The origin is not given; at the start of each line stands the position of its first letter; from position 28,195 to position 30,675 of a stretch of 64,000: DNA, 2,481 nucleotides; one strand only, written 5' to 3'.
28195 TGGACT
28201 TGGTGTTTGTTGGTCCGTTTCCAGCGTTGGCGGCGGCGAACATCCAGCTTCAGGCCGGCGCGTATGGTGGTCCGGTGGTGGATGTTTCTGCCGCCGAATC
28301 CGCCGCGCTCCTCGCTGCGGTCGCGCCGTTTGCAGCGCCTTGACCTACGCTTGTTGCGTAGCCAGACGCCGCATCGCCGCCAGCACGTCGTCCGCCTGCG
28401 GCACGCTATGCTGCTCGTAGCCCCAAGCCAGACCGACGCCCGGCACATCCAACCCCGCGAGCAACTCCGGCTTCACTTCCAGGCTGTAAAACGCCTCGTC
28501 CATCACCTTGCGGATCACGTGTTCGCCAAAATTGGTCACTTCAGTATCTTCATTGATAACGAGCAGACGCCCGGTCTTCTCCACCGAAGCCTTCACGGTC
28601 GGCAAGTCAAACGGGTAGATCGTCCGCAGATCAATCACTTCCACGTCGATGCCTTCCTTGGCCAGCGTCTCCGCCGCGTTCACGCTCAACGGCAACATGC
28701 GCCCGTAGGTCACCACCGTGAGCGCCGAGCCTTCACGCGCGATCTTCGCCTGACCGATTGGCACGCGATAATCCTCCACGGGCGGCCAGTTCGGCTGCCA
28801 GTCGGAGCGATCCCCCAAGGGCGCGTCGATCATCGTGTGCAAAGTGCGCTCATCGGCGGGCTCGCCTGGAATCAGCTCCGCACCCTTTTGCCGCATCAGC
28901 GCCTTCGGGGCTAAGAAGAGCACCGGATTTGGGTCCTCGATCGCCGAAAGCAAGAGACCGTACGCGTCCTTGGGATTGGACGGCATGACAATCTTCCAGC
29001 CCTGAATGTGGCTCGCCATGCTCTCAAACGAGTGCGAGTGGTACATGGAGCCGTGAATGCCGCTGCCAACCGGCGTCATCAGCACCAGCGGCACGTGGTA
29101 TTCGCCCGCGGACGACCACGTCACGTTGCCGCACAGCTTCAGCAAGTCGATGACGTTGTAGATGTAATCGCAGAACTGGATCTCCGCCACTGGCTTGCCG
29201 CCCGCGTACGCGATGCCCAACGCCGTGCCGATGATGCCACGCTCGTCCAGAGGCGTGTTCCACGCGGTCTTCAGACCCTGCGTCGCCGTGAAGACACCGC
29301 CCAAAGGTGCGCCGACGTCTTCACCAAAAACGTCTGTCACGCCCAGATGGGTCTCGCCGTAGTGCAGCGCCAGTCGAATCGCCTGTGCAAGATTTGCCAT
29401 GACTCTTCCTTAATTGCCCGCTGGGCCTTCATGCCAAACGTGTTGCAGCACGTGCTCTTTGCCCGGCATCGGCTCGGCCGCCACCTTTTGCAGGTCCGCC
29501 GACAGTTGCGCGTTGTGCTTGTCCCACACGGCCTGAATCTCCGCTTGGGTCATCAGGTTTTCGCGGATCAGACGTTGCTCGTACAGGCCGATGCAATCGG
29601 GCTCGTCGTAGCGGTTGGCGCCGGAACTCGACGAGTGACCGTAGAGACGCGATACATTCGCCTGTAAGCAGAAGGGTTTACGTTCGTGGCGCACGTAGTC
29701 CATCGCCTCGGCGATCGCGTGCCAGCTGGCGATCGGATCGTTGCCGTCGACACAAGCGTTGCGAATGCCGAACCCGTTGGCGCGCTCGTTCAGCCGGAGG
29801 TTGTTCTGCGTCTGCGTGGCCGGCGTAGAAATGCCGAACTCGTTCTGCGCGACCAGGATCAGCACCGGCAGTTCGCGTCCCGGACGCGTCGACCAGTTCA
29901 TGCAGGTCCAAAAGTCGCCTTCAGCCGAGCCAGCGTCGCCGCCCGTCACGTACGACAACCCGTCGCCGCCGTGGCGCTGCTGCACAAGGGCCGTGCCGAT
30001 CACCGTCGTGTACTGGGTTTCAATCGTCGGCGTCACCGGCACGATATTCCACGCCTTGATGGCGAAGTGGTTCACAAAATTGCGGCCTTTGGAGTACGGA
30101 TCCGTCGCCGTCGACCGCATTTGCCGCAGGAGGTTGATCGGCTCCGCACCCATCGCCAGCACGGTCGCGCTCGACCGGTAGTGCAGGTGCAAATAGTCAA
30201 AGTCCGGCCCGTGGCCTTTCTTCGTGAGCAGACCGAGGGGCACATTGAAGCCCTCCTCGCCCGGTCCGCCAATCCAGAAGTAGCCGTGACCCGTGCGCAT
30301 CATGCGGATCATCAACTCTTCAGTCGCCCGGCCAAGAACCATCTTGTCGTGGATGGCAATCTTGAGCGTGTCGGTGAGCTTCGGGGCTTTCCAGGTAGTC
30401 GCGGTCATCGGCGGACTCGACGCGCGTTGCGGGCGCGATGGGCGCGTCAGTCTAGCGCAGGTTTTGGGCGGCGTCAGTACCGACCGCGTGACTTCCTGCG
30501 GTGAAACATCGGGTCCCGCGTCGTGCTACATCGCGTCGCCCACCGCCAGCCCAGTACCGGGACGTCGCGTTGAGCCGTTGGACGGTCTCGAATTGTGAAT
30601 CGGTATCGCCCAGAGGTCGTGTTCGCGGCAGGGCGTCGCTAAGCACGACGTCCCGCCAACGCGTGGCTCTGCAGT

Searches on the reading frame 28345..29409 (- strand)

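Call 73: search_protein_families(library=pfam, proteins=[window:28345-29409:-], max_evalue=0.00001)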
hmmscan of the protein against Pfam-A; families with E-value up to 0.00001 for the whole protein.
window:28345-29409:- (354 aa): 2 families
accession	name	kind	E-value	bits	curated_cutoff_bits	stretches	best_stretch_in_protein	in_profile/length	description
PF02780.25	Transketolase_C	-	6.5e-33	113.7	25.9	1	219-342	1-124/124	Transketolase, C-terminal domain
PF02779.29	Transket_pyr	-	4e-23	82.4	27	1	27-173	25-173/174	Transketolase, pyrimidine binding domain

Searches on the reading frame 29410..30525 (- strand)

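Call 73: search_protein_families(library=pfam, proteins=[window:29410-30525:-], max_evalue=0.00001)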
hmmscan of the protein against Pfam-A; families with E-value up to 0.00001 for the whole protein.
window:29410-30525:- (371 aa): 1 family
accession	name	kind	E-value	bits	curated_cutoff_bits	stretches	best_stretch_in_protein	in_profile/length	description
PF00676.26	E1_dh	-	4.8e-36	124.7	22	1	61-354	3-297/300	Dehydrogenase E1 component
